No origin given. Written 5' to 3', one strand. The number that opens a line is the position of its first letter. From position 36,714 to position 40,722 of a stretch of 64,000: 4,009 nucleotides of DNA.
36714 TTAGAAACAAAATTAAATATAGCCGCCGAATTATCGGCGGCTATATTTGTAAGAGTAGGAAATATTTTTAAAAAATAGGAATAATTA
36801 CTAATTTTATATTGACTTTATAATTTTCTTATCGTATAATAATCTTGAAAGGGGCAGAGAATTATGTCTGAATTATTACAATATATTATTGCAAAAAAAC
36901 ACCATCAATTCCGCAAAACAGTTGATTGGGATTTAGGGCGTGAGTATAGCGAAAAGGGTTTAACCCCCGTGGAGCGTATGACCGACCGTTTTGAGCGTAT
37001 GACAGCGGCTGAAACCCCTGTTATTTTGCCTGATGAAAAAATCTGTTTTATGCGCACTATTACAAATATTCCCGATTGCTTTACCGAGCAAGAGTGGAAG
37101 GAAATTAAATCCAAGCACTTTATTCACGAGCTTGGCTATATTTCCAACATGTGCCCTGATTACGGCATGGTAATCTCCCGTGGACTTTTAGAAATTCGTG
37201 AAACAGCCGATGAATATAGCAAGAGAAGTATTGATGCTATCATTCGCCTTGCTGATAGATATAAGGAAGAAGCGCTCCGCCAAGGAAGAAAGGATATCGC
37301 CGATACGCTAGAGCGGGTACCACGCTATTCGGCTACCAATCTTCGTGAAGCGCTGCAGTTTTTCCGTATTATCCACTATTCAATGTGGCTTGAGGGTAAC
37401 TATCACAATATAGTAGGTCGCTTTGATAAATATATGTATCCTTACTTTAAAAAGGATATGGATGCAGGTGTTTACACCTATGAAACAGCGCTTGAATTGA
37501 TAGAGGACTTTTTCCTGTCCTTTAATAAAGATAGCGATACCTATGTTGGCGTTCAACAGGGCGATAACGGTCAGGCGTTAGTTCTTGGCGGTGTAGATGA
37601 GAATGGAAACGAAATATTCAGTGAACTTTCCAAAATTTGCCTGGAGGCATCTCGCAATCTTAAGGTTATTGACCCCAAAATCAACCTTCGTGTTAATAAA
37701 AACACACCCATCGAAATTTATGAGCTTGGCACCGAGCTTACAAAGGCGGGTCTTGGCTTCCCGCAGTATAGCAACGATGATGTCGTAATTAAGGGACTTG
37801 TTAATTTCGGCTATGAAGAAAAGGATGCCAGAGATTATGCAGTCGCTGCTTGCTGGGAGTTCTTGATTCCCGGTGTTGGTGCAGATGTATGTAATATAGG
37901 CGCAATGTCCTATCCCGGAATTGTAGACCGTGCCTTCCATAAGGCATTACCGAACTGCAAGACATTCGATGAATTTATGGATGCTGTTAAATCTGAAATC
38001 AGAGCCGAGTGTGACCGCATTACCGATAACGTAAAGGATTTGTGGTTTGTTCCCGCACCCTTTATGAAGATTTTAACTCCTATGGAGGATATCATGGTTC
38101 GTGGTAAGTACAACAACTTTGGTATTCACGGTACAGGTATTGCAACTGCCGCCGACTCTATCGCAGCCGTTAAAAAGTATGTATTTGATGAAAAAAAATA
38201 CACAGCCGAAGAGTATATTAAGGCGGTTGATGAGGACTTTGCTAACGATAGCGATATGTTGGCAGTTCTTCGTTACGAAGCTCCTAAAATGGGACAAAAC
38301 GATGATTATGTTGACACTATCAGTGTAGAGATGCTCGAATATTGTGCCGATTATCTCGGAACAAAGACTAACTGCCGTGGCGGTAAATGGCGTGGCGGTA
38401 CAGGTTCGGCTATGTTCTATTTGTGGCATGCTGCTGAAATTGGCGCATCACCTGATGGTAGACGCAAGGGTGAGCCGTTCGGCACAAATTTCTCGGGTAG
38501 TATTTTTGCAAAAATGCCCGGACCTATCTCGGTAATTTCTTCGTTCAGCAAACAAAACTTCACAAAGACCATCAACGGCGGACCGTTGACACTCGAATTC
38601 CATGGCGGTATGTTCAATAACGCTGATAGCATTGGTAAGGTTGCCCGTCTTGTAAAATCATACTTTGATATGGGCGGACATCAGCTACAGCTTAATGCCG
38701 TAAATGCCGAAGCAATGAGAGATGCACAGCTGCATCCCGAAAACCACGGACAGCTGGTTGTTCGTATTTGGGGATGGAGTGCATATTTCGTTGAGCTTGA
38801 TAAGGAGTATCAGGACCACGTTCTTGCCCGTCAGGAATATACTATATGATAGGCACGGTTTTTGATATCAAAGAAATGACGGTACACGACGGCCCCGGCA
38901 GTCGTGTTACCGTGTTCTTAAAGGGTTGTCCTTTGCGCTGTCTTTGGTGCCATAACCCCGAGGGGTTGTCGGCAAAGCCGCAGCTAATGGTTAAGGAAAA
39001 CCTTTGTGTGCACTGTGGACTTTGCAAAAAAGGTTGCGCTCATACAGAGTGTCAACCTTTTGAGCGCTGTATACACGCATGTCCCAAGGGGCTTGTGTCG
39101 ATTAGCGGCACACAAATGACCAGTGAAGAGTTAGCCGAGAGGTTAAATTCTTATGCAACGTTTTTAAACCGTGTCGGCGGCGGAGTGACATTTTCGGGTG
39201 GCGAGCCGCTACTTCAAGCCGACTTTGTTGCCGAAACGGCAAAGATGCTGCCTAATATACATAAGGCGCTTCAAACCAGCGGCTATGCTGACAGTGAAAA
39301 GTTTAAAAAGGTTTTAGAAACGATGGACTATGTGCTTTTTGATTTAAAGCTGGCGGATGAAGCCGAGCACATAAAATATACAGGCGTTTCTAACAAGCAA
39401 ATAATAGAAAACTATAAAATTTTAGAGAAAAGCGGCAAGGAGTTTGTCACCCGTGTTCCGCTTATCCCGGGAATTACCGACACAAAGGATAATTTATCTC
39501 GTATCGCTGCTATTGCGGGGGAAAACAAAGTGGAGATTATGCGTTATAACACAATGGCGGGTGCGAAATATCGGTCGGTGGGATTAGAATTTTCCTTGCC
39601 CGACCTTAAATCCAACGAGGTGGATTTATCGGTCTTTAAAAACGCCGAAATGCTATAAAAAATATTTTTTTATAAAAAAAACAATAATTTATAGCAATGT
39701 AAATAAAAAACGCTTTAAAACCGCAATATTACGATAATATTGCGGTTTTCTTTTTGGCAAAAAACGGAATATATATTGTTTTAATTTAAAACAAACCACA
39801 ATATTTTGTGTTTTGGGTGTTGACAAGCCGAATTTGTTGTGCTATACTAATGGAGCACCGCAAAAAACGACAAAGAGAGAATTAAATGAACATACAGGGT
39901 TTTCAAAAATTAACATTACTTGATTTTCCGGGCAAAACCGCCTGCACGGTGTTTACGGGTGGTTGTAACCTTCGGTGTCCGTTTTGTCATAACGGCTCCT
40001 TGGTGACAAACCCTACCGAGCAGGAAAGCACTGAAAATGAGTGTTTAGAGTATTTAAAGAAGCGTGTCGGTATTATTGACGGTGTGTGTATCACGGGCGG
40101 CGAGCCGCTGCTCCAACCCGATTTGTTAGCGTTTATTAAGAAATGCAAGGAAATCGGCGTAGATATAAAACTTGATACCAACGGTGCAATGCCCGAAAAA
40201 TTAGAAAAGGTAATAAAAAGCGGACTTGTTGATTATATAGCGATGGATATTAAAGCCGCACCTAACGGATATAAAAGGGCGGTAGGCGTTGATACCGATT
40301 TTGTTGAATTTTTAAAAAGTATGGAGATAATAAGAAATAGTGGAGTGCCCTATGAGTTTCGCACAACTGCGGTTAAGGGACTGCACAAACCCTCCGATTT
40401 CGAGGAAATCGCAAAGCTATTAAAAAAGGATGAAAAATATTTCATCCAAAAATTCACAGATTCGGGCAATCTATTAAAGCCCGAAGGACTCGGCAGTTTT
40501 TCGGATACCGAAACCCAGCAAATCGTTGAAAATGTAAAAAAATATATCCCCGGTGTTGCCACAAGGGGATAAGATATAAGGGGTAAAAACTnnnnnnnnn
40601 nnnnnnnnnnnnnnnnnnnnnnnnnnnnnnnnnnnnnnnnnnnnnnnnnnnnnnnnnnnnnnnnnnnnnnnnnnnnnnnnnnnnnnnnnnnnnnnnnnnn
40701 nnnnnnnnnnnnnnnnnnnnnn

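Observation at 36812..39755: Orphan two-gene operon encoding an unusually short glycyl-radical enzyme with a non-canonical Cys loop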

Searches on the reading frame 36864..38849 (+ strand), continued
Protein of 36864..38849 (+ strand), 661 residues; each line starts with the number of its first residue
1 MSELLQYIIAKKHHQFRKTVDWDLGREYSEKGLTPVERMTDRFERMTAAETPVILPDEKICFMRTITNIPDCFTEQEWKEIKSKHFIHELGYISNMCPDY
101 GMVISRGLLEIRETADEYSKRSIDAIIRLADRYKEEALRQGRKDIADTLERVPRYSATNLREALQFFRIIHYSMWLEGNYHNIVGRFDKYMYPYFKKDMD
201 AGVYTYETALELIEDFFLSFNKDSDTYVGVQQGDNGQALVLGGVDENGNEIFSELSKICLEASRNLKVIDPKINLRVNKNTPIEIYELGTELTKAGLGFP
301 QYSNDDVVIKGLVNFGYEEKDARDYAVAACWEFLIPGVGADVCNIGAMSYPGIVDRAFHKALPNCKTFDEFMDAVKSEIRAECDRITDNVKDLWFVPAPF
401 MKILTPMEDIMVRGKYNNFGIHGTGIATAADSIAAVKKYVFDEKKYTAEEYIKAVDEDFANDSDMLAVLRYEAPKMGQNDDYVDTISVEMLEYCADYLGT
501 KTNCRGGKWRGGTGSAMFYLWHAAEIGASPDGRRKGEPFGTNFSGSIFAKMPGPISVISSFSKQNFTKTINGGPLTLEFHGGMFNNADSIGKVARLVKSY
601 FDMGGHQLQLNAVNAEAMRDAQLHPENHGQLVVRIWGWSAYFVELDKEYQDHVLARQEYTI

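Call 95: fold_search(model_id=the predicted structure, library=pdb)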
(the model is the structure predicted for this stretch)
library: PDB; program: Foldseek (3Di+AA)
matches with E <= 10: 317; with E <= 0.001: 82
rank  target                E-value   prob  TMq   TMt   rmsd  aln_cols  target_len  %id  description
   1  1r8w_A                1.8e-45  1.00  0.87  0.74   4.9       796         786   24  Native structure of the B12-independent glycerol dehydratase from clostridium butyricum (released 2004-06-01)
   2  5fau_A                4.8e-44  1.00  0.87  0.73   4.7       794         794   22  wild-type choline TMA lyase in complex with choline (released 2016-09-28)
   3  9rco_A                1.1e-43  1.00  0.87  0.73   4.8       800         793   23  1,2-propanediol dehydratase with 0.1 % glycerol additive (released 2025-06-11)
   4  9ht9_A                2.3e-43  1.00  0.88  0.73   4.7       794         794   22  CutC in complex with inhibitor1 (released 2026-01-14)
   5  6nd3_D                5.1e-43  1.00  0.87  0.73   4.7       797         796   22  wild-type choline TMA lyase in complex with betaine aldehyde (released 2019-01-16)
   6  5faw_A                5.1e-43  1.00  0.86  0.71   4.8       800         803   22  T502A mutant of choline TMA-lyase (released 2016-09-28)
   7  5fay_A                6.2e-43  1.00  0.87  0.72   4.8       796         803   22  Y208F mutant of choline TMA-lyase (released 2016-09-28)
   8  5fau_B                8.3e-43  1.00  0.87  0.73   4.7       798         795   22  wild-type choline TMA lyase in complex with choline (released 2016-09-28)
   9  5a0u_A                8.7e-43  1.00  0.86  0.72   5.1       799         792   23  Structure of CutC choline lyase choline bound form from Klebsiella pneumoniae. (released 2015-07-29)
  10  9r0v_C                9.2e-43  1.00  0.86  0.72   4.8       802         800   21  CutC IN COMPLEX WITH Inhibitor (released 2026-02-11)
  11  5kdp_C                1.1e-42  1.00  0.87  0.72   4.6       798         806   21  E491A mutant of choline TMA-lyase (released 2016-09-28)
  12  9rcp_C                1.2e-42  1.00  0.87  0.73   4.8       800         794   23  1,2-propanediol dehydratase with 0.1 % 1,3-propanediol additive (released 2025-06-11)
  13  5kdp_A                1.2e-42  1.00  0.87  0.72   4.8       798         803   22  E491A mutant of choline TMA-lyase (released 2016-09-28)
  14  5i2g_B                1.4e-42  1.00  0.88  0.73   4.6       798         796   24  1,2-propanediol Dehydration in Roseburia inulinivorans; Structural Basis for Substrate and Enantiomer Selectivity (released 2016-06-01)
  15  6vue_B                1.5e-42  1.00  0.87  0.72   4.9       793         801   22  wild-type choline TMA lyase in complex with 1-methyl-1,2,3,6-tetrahydropyridin-3-ol (released 2020-11-04)
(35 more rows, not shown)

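Call 98: search_protein_families(library=pfam, proteins=[L060:1507-2898:+, L060:4806-6647:+, L060:12127-14181:+, L043:10866-12779:-, L043:13558-15465:+, L043:15559-17391:+, L061:5144-6817:+, L061:6895-7962:+, L072:6068-7996:+, L072:11703-13397:+], max_evalue=0.00001)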
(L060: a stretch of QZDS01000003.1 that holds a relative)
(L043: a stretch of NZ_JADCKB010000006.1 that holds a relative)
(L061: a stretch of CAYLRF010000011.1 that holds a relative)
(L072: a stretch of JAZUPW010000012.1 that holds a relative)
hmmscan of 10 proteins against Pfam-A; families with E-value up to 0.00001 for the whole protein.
L060:1507-2898:+ (464 aa): 2 families
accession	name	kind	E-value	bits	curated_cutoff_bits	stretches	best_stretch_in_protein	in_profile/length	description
PF01547.30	SBP_bac_1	-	3.5e-35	122.9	26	1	79-377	10-305/307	Bacterial extracellular solute-binding protein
PF13416.11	SBP_bac_8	-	6.1e-30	105.4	27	1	82-390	2-261/279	Bacterial extracellular solute-binding protein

L060:4806-6647:+ (614 aa): 2 families
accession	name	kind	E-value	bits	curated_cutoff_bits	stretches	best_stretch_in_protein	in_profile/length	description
PF07944.18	Beta-AFase-like_GH127_cat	-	3.2e-22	79.5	24.9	1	38-389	2-366/376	Beta-L-arabinofuranosidase, GH127 catalytic domain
PF20736.2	Glyco_hydro127M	-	5.2e-18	65.4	24.2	1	409-503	2-94/95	Beta-L-arabinofuranosidase, GH127 middle domain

L060:12127-14181:+ (685 aa): 3 families
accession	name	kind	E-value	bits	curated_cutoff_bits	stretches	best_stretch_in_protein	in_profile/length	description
PF02449.21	Glyco_hydro_42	-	6.7e-121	404.6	21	1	14-392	1-374/376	Beta-galactosidase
PF08532.16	Glyco_hydro_42M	-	1.8e-26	93.4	25.8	1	406-609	3-203/207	Beta-galactosidase trimerisation domain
PF01373.23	Glyco_hydro_14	-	9e-06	25.3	27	0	159-193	182-216/402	Glycosyl hydrolase family 14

L043:10866-12779:- (638 aa): 1 family
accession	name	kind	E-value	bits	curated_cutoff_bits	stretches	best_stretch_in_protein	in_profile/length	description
PF13320.12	GH123_cat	-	1.6e-107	360.1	23.1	1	262-591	1-324/324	Glycoside hydrolase 123, catalytic domain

L043:13558-15465:+ (636 aa): 2 families
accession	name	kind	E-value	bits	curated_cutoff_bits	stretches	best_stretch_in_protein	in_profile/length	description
PF00183.23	HSP90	-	4.7e-113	379.3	24.4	2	222-635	61-486/518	Hsp90 protein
PF13589.12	HATPase_c_3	-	2e-10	41.3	25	1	35-153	8-104/137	Histidine kinase-, DNA gyrase B-, and HSP90-like ATPase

L043:15559-17391:+ (611 aa): 1 family
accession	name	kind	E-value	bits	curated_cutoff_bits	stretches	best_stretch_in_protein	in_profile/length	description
PF03063.25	Prismane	-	3e-159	531.4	27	1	92-603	1-512/513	Prismane/CO dehydrogenase family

L061:5144-6817:+ (558 aa): 2 families
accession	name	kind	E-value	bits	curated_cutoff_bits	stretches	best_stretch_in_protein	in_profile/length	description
PF01087.27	GalP_UDP_transf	-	3.4e-35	122.6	22.1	1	122-288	36-184/184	Galactose-1-phosphate uridyl transferase, N-terminal domain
PF02744.22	GalP_UDP_tr_C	-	1e-22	81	29.2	1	303-490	2-155/165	Galactose-1-phosphate uridyl transferase, C-terminal domain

L061:6895-7962:+ (356 aa): 1 family
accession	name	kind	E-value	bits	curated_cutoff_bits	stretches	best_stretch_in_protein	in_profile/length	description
PF01263.26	Aldose_epim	-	4.9e-83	279.4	27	1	20-345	2-299/299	Aldose 1-epimerase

L072:6068-7996:+ (643 aa): 2 families
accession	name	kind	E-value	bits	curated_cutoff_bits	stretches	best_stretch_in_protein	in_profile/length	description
PF07944.18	Beta-AFase-like_GH127_cat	-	4.1e-73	247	24.9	1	37-432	2-373/376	Beta-L-arabinofuranosidase, GH127 catalytic domain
PF20737.2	Glyco_hydro127C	-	2.8e-19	69.1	23.7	1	532-620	1-71/71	Glycoside hydrolase family 127 C-terminal domain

L072:11703-13397:+ (565 aa): 4 families
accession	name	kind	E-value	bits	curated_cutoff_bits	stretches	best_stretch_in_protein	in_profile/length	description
PF22422.2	MGH1-like_GH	-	6.1e-49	167.9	27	1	217-517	4-342/356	Mannosylglycerate hydrolase MGH1-like glycoside hydrolase domain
PF01204.24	Trehalase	-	5.3e-25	88.7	21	1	328-560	287-509/512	Trehalase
PF03200.22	Glyco_hydro_63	-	1.7e-23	83.7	22.4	1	282-519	181-470/492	Glycosyl hydrolase family 63 C-terminal domain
PF17389.8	Bac_rhamnosid6H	-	7.1e-13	49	24.5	1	235-440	63-252/339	Bacterial alpha-L-rhamnosidase 6 hairpin glycosidase domain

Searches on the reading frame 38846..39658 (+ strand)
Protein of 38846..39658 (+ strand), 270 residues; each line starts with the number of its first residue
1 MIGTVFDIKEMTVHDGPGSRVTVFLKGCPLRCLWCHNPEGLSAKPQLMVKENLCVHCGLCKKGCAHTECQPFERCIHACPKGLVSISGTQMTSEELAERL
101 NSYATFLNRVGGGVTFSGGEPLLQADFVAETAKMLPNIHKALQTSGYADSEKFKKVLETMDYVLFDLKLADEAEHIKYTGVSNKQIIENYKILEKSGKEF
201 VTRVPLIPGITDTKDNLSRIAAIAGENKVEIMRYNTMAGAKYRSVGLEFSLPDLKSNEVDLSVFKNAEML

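Call 3: search_protein_families(library=pfam, proteins=[window:38846-39658:+])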
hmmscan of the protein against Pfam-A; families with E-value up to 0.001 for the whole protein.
window:38846-39658:+ (270 aa): 2 families
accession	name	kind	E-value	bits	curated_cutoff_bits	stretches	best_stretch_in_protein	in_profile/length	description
PF04055.27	Radical_SAM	-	5.5e-16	59.6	29.5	1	24-212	3-156/166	Radical SAM superfamily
PF13353.11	Fer4_12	-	2.3e-13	51.1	22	1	15-186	2-136/137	4Fe-4S single cluster domain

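Call 4: search_protein_families(library=ncbifam, proteins=[window:38846-39658:+])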
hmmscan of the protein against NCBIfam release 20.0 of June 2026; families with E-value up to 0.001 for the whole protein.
window:38846-39658:+ (270 aa): 21 families
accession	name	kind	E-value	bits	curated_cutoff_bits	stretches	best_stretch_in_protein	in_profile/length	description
TIGR02494.1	PFLE_PFLC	subfamily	2.5e-73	246.9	174.35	1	5-256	1-276/293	glycyl-radical enzyme activating protein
NF043069.1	T4HPD_activ_SAM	equivalog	5.2e-69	232.9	425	1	3-255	2-274/299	trans-4-hydroxy-L-proline dehydratase activase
NF048010.1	SfplDhtActHpsHDes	equivalog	1.7e-62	210.9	430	1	3-257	6-287/298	(2S)-3-sulfopropanediol dehydratase activating enzyme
NF033717.2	HPDL_rSAM_activ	equivalog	2.3e-60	204.5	420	2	67-252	89-279/311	4-hydroxyphenylacetate decarboxylase activase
NF033719.1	ind_deCO2_activ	equivalog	1.2e-59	202.1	425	2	68-260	89-284/302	indoleacetate decarboxylase activase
TIGR04395.1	cutC_activ_rSAM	equivalog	4e-57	193.8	360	1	4-260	6-289/309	choline TMA-lyase-activating enzyme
NF048008.1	SfplDhtActHpfHKleb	equivalog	4.5e-55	187.1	500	1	4-257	1-281/308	(2S)-3-sulfopropanediol dehydratase activating enzyme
TIGR02493.1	PFLA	equivalog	9.6e-53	179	231.75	2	86-258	41-221/235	pyruvate formate-lyase-activating protein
NF007483.0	PRK10076.1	equivalog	1.8e-47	161.9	326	1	3-258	22-270/292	[formate-C-acetyltransferase]-activating enzyme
TIGR04003.1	rSAM_BssD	equivalog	3e-44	151.4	496.45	2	66-247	83-272/314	[benzylsuccinate synthase]-activating enzyme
TIGR04041.1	activase_YjjW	hypoth_equivalog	1.6e-39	136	250.2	1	4-235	3-234/276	YjjW family glycine radical enzyme activase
NF008356.0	PRK11145.1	equivalog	1.7e-36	125.7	375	2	87-257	47-225/246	pyruvate formate lyase 1-activating protein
TIGR02495.1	NrdG2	equivalog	8.8e-22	77.4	131.15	2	87-229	42-185/193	anaerobic ribonucleoside-triphosphate reductase activating protein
TIGR02491.1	NrdG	equivalog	3.5e-14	53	126.1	2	6-44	3-41/154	anaerobic ribonucleoside-triphosphate reductase activating protein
TIGR03963.1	rSAM_QueE_Clost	equivalog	7.9e-06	25.7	260.1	1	112-195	66-143/219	putative 7-carboxy-7-deazaguanine synthase QueE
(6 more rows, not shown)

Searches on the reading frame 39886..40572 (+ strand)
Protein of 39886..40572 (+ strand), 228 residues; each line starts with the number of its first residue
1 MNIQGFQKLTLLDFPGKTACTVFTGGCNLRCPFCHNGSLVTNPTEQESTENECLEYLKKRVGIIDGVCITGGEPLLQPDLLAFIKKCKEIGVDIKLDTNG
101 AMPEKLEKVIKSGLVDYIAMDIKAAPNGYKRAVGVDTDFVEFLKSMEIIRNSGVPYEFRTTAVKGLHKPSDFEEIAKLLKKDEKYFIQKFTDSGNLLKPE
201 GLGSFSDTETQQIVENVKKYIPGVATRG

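Call 3: search_protein_families(library=pfam, proteins=[window:39886-40572:+])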
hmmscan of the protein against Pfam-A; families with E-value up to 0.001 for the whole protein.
window:39886-40572:+ (228 aa): 2 families
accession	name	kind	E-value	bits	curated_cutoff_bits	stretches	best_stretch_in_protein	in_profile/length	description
PF04055.27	Radical_SAM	-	1.5e-27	97.2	29.5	1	22-179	2-166/166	Radical SAM superfamily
PF13353.11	Fer4_12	-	9e-11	42.7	22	1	18-119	6-110/137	4Fe-4S single cluster domain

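Call 4: search_protein_families(library=ncbifam, proteins=[window:39886-40572:+])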
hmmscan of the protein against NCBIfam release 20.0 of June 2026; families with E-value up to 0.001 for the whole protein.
window:39886-40572:+ (228 aa): 63 families (the best 25 are shown)
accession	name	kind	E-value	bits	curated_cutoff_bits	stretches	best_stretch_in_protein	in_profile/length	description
TIGR02495.1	NrdG2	equivalog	1.1e-65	220.6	131.15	1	2-190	1-192/193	anaerobic ribonucleoside-triphosphate reductase activating protein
TIGR02493.1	PFLA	equivalog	8.1e-22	77.7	231.75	1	3-181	2-185/235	pyruvate formate-lyase-activating protein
TIGR04041.1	activase_YjjW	hypoth_equivalog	2e-19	70.1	250.2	1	41-213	86-261/276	YjjW family glycine radical enzyme activase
TIGR02494.1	PFLE_PFLC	subfamily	1.4e-18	67.2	174.35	2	66-185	126-245/293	glycyl-radical enzyme activating protein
NF043069.1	T4HPD_activ_SAM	equivalog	8.1e-15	55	425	2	66-182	126-242/299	trans-4-hydroxy-L-proline dehydratase activase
TIGR02668.1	moaA_archaeal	equivalog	1.1e-13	50.9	325.25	1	23-124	16-118/303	GTP 3',8-cyclase MoaA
TIGR03963.1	rSAM_QueE_Clost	equivalog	4e-13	49.6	260.1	1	16-136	18-136/219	putative 7-carboxy-7-deazaguanine synthase QueE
NF001199.0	PRK00164.2-1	equivalog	8.3e-13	48.1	231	1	24-135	19-132/308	GTP 3',8-cyclase MoaA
TIGR04545.1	rSAM_ahbD_hemeb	equivalog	1.9e-12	47.3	500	1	23-177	6-163/339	heme b synthase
TIGR02666.1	moaA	equivalog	3.6e-12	45.9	284.05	1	24-114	17-115/336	GTP 3',8-cyclase MoaA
NF045574.1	sacti_mat_StsB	exception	3.6e-12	45.9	625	1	21-154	100-233/466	StsB family radical SAM/SPASM domain sactipeptide maturase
TIGR04317.1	W_rSAM_matur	equivalog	1.7e-11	43.9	380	1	23-150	10-137/349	tungsten cofactor oxidoreductase radical SAM maturase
TIGR04051.1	rSAM_NirJ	equivalog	2.7e-11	43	515.45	1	26-190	11-176/354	heme d1 biosynthesis radical SAM protein NirJ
NF048010.1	SfplDhtActHpsHDes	equivalog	4.9e-11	42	430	1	66-182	134-252/298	(2S)-3-sulfopropanediol dehydratase activating enzyme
TIGR04347.1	pseudo_SAM_Halo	equivalog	1.1e-10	41.4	525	1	24-181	45-201/390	TIGR04347 family pseudo-SAM/SPASM protein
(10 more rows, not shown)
